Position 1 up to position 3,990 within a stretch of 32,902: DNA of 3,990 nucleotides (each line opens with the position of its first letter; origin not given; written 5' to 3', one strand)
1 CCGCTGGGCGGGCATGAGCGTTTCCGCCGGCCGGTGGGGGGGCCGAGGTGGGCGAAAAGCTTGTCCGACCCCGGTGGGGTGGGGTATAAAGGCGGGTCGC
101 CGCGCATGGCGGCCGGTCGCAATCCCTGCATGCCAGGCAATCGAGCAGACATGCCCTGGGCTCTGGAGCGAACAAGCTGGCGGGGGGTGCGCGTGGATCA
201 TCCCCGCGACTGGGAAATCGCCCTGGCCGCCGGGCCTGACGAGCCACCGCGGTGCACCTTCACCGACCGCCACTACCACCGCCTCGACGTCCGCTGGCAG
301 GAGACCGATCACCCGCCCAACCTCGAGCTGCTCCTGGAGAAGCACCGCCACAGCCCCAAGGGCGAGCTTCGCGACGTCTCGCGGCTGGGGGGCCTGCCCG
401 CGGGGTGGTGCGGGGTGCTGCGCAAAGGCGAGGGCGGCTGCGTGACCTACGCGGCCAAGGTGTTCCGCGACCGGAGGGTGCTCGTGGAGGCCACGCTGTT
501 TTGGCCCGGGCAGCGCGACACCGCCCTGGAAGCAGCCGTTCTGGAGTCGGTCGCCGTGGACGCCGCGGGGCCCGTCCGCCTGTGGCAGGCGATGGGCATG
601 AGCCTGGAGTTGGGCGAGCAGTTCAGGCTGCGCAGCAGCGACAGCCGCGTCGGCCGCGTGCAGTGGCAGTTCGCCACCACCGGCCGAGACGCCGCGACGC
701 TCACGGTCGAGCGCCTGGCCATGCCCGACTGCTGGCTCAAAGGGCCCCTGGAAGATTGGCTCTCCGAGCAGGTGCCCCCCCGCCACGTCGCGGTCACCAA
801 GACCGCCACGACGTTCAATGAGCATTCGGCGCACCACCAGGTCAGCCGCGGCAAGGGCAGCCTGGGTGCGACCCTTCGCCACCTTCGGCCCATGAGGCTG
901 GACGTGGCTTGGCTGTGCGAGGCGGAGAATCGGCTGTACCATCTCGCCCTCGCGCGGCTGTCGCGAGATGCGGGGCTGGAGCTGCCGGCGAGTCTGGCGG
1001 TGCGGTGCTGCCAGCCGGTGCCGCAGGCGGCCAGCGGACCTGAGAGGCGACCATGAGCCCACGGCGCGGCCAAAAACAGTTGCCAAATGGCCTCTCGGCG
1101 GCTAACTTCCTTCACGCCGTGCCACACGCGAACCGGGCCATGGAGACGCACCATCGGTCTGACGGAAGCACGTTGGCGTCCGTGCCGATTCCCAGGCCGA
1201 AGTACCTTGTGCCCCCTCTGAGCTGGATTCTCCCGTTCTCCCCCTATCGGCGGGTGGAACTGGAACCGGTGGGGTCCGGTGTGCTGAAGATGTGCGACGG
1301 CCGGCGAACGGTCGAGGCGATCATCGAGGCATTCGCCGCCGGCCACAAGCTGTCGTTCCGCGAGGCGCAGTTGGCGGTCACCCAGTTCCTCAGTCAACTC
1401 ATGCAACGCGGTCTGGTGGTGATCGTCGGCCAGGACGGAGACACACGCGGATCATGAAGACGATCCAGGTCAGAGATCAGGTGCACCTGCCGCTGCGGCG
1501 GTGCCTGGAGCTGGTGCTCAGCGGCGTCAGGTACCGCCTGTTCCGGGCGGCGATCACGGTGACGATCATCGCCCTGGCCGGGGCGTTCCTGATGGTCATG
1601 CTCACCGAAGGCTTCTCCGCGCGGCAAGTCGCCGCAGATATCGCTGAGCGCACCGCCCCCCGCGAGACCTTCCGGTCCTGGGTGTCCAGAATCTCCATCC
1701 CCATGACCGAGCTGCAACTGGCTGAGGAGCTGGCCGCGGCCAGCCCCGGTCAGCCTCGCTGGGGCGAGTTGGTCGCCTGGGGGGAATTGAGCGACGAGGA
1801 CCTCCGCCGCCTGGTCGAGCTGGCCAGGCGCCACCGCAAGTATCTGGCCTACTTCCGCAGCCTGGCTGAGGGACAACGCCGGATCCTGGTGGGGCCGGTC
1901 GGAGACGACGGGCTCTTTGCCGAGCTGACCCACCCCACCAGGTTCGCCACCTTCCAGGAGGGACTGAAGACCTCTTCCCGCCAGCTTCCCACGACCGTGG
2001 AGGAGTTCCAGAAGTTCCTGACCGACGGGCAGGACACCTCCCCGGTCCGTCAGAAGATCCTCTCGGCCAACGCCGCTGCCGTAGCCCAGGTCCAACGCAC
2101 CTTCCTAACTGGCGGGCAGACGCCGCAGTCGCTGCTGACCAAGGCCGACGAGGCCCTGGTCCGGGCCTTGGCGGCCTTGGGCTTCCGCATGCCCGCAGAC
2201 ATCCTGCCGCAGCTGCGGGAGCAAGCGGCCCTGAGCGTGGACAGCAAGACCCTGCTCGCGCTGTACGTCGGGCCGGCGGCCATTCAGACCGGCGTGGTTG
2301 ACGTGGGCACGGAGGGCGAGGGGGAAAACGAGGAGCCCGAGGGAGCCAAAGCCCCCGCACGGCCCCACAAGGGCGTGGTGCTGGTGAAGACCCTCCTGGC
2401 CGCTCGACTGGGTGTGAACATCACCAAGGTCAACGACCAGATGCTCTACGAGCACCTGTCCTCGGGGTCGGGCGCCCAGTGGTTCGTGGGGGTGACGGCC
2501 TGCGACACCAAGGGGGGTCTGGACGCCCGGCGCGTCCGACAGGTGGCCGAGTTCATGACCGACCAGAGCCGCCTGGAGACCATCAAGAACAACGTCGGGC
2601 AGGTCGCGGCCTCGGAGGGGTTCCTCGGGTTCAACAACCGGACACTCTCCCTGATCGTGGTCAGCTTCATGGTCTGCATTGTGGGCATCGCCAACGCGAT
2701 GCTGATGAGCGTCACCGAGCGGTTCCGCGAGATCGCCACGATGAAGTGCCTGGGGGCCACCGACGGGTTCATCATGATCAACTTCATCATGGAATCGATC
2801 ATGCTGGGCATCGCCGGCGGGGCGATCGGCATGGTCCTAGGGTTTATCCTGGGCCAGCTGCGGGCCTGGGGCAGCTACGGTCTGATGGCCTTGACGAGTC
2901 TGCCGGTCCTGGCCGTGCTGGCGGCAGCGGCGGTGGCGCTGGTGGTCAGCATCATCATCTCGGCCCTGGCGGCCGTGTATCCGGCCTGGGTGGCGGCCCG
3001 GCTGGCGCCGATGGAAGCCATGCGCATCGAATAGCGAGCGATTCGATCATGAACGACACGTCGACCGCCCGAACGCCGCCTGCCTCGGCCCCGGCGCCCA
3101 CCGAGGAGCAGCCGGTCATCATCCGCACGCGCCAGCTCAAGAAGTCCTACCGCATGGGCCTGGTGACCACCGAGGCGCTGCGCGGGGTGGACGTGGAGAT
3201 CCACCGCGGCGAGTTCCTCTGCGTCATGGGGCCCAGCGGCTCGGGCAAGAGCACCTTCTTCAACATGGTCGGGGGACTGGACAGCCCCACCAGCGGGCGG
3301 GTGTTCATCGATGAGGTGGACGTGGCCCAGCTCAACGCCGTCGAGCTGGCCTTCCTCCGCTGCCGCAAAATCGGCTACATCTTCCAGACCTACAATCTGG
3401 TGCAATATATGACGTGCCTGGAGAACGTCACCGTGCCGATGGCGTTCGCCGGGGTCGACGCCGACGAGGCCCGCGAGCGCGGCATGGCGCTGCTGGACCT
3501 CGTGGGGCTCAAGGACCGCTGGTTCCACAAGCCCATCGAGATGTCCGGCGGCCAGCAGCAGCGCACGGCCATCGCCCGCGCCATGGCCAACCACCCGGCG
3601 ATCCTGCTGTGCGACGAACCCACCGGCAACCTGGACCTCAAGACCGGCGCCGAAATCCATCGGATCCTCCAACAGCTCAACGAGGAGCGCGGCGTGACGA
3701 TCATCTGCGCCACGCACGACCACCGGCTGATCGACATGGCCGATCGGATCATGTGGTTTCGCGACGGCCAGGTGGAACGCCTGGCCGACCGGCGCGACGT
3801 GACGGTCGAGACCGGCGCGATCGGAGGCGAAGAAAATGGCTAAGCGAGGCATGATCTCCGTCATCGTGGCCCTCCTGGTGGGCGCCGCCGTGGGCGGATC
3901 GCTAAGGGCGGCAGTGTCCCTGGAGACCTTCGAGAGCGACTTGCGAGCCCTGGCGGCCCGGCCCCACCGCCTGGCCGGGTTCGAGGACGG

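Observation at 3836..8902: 1688-aa fusion of a catalytically degenerate M28/PA peptidase-like ectodomain to a MacB/FtsX permease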

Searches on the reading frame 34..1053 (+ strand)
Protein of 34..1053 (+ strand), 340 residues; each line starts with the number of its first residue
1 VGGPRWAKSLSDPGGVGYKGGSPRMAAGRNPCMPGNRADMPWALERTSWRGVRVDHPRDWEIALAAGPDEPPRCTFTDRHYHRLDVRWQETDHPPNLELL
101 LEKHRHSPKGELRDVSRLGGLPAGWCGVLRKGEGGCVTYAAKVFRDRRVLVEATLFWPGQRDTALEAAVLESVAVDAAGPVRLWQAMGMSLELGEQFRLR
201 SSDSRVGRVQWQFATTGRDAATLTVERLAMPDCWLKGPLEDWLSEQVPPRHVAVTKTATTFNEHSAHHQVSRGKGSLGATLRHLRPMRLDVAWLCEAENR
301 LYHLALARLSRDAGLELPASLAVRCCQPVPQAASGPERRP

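Call 7: search_protein_families(library=pfam, proteins=[window:34-1053:+], max_evalue=0.001)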
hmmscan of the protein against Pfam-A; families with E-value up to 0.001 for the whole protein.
window:34-1053:+ (340 aa): 0 families

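Call 25: search_protein_families(library=pfam, proteins=[window:34-1053:+], max_evalue=1)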
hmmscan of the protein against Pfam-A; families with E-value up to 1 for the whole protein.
window:34-1053:+ (340 aa): 0 families

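Call 46: search_protein_families(library=ncbifam, proteins=[window:34-1053:+], max_evalue=0.01)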
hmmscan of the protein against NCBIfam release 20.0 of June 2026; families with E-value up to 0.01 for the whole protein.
window:34-1053:+ (340 aa): 0 families

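Call 56: find_homologous_proteins(query=window:34-1053:+, max_evalue=0.001)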
Query window:34-1053:+ (340 aa): 27 proteins with E <= 0.001 among 6700 candidates.
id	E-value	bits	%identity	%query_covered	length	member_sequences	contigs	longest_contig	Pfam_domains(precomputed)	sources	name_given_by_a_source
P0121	7.3e-198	675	98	89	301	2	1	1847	-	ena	-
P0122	8.9e-169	579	84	88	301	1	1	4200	-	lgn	-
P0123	2.1e-148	512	73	89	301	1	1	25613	-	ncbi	-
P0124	1.3e-145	503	74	87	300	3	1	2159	-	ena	-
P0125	7.2e-142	491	73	87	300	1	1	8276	-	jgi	jgi:hypothetical protein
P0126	9.2e-140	484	71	86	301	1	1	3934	-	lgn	-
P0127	2.5e-125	436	68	84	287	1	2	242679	-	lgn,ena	-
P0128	7.9e-107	375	58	81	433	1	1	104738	PF05402.19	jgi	jgi:hypothetical protein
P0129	1.6e-102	361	56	85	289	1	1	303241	-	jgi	jgi:hypothetical protein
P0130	9.8e-91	322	51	85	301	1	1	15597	-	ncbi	-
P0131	4.3e-81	291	48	84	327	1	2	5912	-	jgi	jgi:hypothetical protein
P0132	1.6e-79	285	47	85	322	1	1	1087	-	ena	-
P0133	2.3e-79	285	48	82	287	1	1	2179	-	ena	-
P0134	7.2e-79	283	49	83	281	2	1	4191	-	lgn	-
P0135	2.9e-77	278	45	82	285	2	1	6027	-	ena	-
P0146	1.7e-41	160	36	87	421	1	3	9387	PF05402.19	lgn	-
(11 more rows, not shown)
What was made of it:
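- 151..1056 (+): unk300: ~301-aa cytoplasmic protein of unknown fold, first gene of the conserved operon; fused to the PqqD-like protein in some genomes. Homologues are ~300 aa, and two are fused to PF05402 (P0128, P0146; call 56).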

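Call 78: search_protein_families(library=padloc, proteins=[window:151-1053:+], max_evalue=0.001)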
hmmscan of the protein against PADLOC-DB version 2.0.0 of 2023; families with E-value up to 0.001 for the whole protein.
window:151-1053:+ (301 aa): 0 families

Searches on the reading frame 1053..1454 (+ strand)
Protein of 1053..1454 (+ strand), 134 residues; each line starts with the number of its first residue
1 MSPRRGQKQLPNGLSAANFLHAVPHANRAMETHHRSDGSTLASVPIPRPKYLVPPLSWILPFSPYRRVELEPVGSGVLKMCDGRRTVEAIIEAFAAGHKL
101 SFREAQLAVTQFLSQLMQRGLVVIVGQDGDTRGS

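Call 25: search_protein_families(library=pfam, proteins=[window:1053-1454:+], max_evalue=1)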
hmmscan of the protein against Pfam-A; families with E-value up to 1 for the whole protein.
window:1053-1454:+ (134 aa): 2 families
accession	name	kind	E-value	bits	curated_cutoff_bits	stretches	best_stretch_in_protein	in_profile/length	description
PF05402.18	PqqD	-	2e-09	38.1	23.4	1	68-122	13-67/67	Coenzyme PQQ synthesis protein D (PqqD)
PF21782.3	PKMT_2nd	-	0.03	15.2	27.8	1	67-97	27-57/98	PKMT, C-terminal winged helix domain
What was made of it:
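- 1053..1457 (+): PqqD-like (RiPP-recognition-element type) peptide-chaperone domain protein, 134 aa. PF05402 E=2e-9, 38 bits against a cut-off of 23.4 (call 25).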

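Call 46: search_protein_families(library=ncbifam, proteins=[window:1053-1454:+], max_evalue=0.01)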
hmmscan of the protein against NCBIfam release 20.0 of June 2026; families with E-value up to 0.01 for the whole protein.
window:1053-1454:+ (134 aa): 5 families
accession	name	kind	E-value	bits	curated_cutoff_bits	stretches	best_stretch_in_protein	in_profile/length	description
TIGR03859.1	PQQ_PqqD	equivalog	1e-05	25.3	46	1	63-121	22-79/81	pyrroloquinoline quinone biosynthesis peptide chaperone PqqD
TIGR04248.1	SCM_PqqD_rel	equivalog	2.2e-05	24.6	100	1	68-122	27-81/84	SynChlorMet cassette protein ScmD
NF050149.1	RiPP_bind_ApyI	equivalog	2.2e-05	23.9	200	1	18-114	162-254/260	RiPP maturation protein ApyI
TIGR04302.1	geo_PqqD_fam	equivalog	0.00023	21.6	100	1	62-122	41-100/102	GeoRSP system PqqD family peptide chaperone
TIGR04353.1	PqqD_rel_X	equivalog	0.0046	17.9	35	1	86-122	36-73/74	HPr-rel-A system PqqD family peptide chaperone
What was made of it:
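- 1053..1457 (+): Weak NCBIfam PqqD-family hits (call 46).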

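Call 78: search_protein_families(library=padloc, proteins=[window:1053-1454:+], max_evalue=0.001)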
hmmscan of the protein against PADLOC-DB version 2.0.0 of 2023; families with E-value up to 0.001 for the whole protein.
window:1053-1454:+ (134 aa): 0 families

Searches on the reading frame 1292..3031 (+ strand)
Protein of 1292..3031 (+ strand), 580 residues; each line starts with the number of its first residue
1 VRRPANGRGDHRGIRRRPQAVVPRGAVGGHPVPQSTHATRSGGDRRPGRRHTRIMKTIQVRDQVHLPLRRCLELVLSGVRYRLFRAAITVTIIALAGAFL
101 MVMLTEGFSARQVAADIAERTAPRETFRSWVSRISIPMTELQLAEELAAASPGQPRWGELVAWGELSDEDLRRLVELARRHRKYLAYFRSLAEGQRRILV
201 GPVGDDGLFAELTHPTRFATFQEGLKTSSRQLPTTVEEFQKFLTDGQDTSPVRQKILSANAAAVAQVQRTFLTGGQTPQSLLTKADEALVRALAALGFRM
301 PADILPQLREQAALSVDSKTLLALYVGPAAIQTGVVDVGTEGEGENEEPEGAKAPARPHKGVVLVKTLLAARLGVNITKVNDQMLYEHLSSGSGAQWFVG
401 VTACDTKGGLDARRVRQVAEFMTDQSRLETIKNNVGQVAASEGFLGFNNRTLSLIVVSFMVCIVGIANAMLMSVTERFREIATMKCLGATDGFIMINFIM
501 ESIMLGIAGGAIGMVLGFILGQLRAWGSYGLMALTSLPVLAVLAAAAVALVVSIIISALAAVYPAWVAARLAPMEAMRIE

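Call 7: search_protein_families(library=pfam, proteins=[window:1292-3031:+], max_evalue=0.001)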
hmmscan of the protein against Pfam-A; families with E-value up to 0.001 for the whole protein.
window:1292-3031:+ (580 aa): 1 family
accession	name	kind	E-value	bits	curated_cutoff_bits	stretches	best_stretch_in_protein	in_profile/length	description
PF02687.27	FtsX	-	1.9e-14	54.2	25.5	1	453-570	2-117/120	FtsX-like permease C-terminal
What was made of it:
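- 1454..3034 (+): FtsXs: second, ordinary type VII ABC permease (526 aa): TM1, ~340-aa periplasmic domain, FtsX bundle. PF02687 E=1.9e-14 (call 7).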

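Call 46: search_protein_families(library=ncbifam, proteins=[window:1454-3031:+], max_evalue=0.01)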
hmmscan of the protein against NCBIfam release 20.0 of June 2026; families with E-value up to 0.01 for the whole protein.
window:1454-3031:+ (526 aa): 10 families
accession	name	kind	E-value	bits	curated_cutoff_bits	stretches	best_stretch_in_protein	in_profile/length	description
NF007826.0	PRK10535.1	equivalog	2.3e-11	42.7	966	1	401-524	529-646/648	macrolide ABC transporter ATP-binding protein/permease MacB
TIGR02212.1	lolCE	equivalog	5.1e-11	42.1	362.45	1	399-526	274-411/411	lipoprotein-releasing ABC transporter permease subunit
NF038347.1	FtsX_Gpos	exception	3e-10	40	225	1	396-467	168-241/296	permease-like cell division protein FtsX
TIGR00439.2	FtsX_Gneg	equivalog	1.2e-08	34.6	255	1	384-513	156-285/292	permease-like cell division protein FtsX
TIGR03434.1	ADOP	subfamily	2.7e-08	32.4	622.3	1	402-525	686-802/803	ADOP family duplicated permease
NF008076.0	PRK10814.1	exception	7e-08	31.9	473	1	398-526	271-399/399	lipoprotein-releasing ABC transporter permease subunit LolC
TIGR02213.1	lolE_release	exception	9.4e-08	31.3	540.35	1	402-466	274-338/411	lipoprotein-releasing ABC transporter permease subunit LolE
NF038346.1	FtsX_actino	exception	1.3e-07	31.3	250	1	392-515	178-302/308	permease-like cell division protein FtsX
NF008357.0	PRK11146.1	exception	2.1e-06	26.9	439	1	405-521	280-409/414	lipoprotein-releasing ABC transporter permease subunit LolE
TIGR01185.1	devC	equivalog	0.00079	18.5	290.35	1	397-505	262-362/380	ABC transporter permease DevC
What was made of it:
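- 1454..3034 (+): NCBIfam MacB, LolCE and FtsX all far below their cut-offs (call 46).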

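Call 59: search_solved_structures(query=window:1454-3031:+, max_evalue=1)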
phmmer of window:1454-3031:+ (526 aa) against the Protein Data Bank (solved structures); distinct sequences matched with E-value up to 1: 19.
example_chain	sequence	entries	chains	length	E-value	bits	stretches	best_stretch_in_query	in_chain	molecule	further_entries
5xu1_M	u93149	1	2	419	3.6e-14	55.6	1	385-526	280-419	ABC transporter permeae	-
5gko_A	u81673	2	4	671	1.9e-09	40.1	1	399-523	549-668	Macrolide export ATP-binding/permease protein MacB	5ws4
5nik_J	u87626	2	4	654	2.9e-09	39.5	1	398-524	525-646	Macrolide export ATP-binding/permease protein MacB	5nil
9o9x_C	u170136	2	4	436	5.2e-09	38.6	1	385-481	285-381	ABC transporter permease YtrF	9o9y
9w37_A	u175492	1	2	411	1.1e-08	37.6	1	400-526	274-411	LolF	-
9w35_A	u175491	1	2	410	3.6e-08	35.9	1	400-524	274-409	LolF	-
5lil_A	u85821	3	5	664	8e-08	34.7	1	399-523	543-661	Macrolide export ATP-binding/permease protein MacB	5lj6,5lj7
9w2w_A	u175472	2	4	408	3.2e-07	32.8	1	400-523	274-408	LolF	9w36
7arh_C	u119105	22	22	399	1.3e-06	30.7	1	398-526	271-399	Lipoprotein-releasing ABC transporter permease subunit LolC | Lipo-releasing system transmembrane protein lolC | Lipoprotein-releasing system transmembrane prot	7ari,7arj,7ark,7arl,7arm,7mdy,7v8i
8ymc_C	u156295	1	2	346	2.4e-05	26.6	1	382-470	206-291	Cell division protein FtsX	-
8hd0_C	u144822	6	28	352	2.5e-05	26.5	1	382-470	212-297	Cell division protein FtsX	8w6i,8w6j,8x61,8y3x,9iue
7mdx_A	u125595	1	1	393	0.0001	24.5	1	398-521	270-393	Lipoprotein-releasing system transmembrane protein LolC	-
7arh_E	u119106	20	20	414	0.00072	21.7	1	398-469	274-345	Lipoprotein-releasing system transmembrane protein LolE | Lipoprotein transporter subunit LolE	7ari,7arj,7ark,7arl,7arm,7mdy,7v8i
7mdx_B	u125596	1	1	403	0.0014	20.7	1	398-467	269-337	Lipoprotein-releasing system transmembrane protein LolE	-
9rli_E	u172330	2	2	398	0.0026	19.8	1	398-469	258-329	Lipoprotein-releasing system transmembrane protein LolE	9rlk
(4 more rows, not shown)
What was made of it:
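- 1454..3034 (+): PDB 5XU1 3.6e-14, MacB 2e-9, LolF, LolC, FtsX (call 59).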

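Call 78: search_protein_families(library=padloc, proteins=[window:1454-3031:+], max_evalue=0.001)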
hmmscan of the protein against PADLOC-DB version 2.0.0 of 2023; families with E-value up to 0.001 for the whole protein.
window:1454-3031:+ (526 aa): 2 families
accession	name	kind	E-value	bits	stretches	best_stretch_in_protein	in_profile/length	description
PDLC01991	CARF_m8--CARF_LolE_TM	-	9.7e-12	41.8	1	399-516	439-549/810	-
PDLC01990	CARF_m8--CARF_Beta-galactosidase_LolE_TM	-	8.6e-10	34.5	1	402-518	1417-1529/1791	-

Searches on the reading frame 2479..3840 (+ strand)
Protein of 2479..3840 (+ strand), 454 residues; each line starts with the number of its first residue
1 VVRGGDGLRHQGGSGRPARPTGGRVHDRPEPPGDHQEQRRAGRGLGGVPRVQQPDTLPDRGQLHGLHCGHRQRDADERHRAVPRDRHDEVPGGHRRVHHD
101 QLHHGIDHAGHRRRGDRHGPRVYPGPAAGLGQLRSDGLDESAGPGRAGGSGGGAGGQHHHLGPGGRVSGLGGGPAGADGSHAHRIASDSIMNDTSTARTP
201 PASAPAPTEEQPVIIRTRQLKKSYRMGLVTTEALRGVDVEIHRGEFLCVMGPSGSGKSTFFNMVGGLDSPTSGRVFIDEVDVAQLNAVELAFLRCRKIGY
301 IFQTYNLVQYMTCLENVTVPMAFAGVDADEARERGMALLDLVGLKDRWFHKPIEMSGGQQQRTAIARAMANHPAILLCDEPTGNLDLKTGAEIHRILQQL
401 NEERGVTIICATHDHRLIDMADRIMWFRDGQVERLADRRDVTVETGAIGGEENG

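Call 7: search_protein_families(library=pfam, proteins=[window:2479-3840:+], max_evalue=0.001)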
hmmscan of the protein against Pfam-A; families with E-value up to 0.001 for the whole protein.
window:2479-3840:+ (454 aa): 3 families
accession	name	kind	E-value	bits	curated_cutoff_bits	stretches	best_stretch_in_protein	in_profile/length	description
PF00005.33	ABC_tran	-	2.9e-30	106.1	25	1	234-382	1-136/137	ABC transporter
PF02463.25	SMC_N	-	9.1e-05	22.4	40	0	354-425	136-209/220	RecF/RecN/SMC N terminal domain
PF13304.12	AAA_21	-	0.00017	22.2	27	0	370-419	255-304/304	AAA domain, putative AbiEii toxin, Type IV TA system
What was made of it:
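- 3049..3843 (+): ATP1: LolD/MacB/FtsE-type ABC ATPase, 264 aa, canonical motifs; the most conserved gene of the operon (69-91%). ABC_tran E=3e-30 (call 7).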

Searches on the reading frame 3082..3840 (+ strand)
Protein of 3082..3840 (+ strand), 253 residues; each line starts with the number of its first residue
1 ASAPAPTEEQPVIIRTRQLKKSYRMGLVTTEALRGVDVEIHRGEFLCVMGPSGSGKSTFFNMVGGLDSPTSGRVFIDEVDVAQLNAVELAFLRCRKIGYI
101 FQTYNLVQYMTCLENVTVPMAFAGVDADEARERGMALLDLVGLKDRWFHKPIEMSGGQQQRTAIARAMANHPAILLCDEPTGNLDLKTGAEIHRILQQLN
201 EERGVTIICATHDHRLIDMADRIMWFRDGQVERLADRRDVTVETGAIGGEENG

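Call 46: search_protein_families(library=ncbifam, proteins=[window:3082-3840:+], max_evalue=0.01)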
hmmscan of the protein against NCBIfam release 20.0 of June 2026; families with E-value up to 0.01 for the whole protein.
window:3082-3840:+ (253 aa): 189 families (the best 25 are shown)
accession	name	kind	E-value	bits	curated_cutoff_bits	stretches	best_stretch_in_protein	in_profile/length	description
TIGR02211.1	LolD_lipo_ex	equivalog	1.9e-65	220.5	307.75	1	13-231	1-219/221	lipoprotein-releasing ABC transporter ATP-binding protein LolD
NF038007.1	ABC_ATP_DarD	equivalog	2.2e-61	207.1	375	1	15-230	3-217/218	darobactin export ABC transporter ATP-binding protein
TIGR02673.1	FtsE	equivalog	4.5e-61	206.2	264.85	1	13-229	1-213/214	cell division ATP-binding protein FtsE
NF007826.0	PRK10535.1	equivalog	3.1e-60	204.2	966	1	14-235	5-225/648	macrolide ABC transporter ATP-binding protein/permease MacB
NF008639.0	PRK11629.1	equivalog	3.5e-59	200.1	360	1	12-232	5-225/234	lipoprotein-releasing ABC transporter ATP-binding protein LolD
TIGR02982.1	heterocyst_DevA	subfamily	5.4e-58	196.2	295.8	1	14-231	2-219/220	ABC exporter ATP-binding subunit, DevA family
NF007879.0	PRK10584.1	equivalog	1e-53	182.4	336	1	13-232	6-225/228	putative ABC transporter ATP-binding protein YbbA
TIGR01186.1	proV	subfamily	4.3e-52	177.4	326.6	1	30-233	6-210/363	betaine/proline/choline family ABC transporter ATP-binding protein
NF040933.2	ABC_arch_GlcV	equivalog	5.5e-52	176.8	450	1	14-240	3-229/357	glucose ABC transporter ATP-binding protein GlcV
TIGR03608.1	L_ocin_972_ABC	subfamily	4.2e-51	173.3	254.85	1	30-224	11-204/206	putative bacteriocin export ABC transporter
NF006987.0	PRK09452.1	equivalog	1.4e-50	172.1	482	1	8-240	12-235/378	spermidine/putrescine ABC transporter ATP-binding protein PotA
TIGR02315.1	ABC_phnC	equivalog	5.7e-50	170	266.1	1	13-231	1-224/243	phosphonate ABC transporter ATP-binding protein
TIGR03265.1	PhnT2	equivalog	1.5e-49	169.1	457.7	1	24-236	15-218/353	putative 2-aminoethylphosphonate ABC transporter ATP-binding protein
TIGR01187.1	potA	subfamily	5.7e-49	166.9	355.6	1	48-240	1-188/325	polyamine ABC transporter ATP-binding protein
TIGR00968.1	3a0106s01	subfamily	3.9e-47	160.8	342.75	1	29-240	12-218/237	sulfate ABC transporter ATP-binding protein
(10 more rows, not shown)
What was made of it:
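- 3049..3843 (+): LolD 1.9e-65, DarD, FtsE, MacB (call 46).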

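Call 78: search_protein_families(library=padloc, proteins=[window:3082-3840:+], max_evalue=0.001)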
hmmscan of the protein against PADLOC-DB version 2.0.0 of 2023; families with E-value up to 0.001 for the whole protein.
window:3082-3840:+ (253 aa): 7 families
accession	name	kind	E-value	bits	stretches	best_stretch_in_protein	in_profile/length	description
PDLC04135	mad3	-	3.8e-29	100.4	2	148-229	258-340/374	mads_3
PDLC04140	mad8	-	1.2e-09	36.1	1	30-216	14-236/314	mads_8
PDLC02335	AbiLi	-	4e-06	24.1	1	150-226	175-250/326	AbiLi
PDLC04213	HEC-02A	-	3.2e-05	21.6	1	171-217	231-276/337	-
PDLC02980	AriA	-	3.6e-05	21.9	0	153-218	219-304/304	-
PDLC04164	AriA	-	4.2e-05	21.2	0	168-216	189-235/253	-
PDLC02914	ATPase-Toprim_I-B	-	4.2e-05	20.9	0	166-222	197-253/443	-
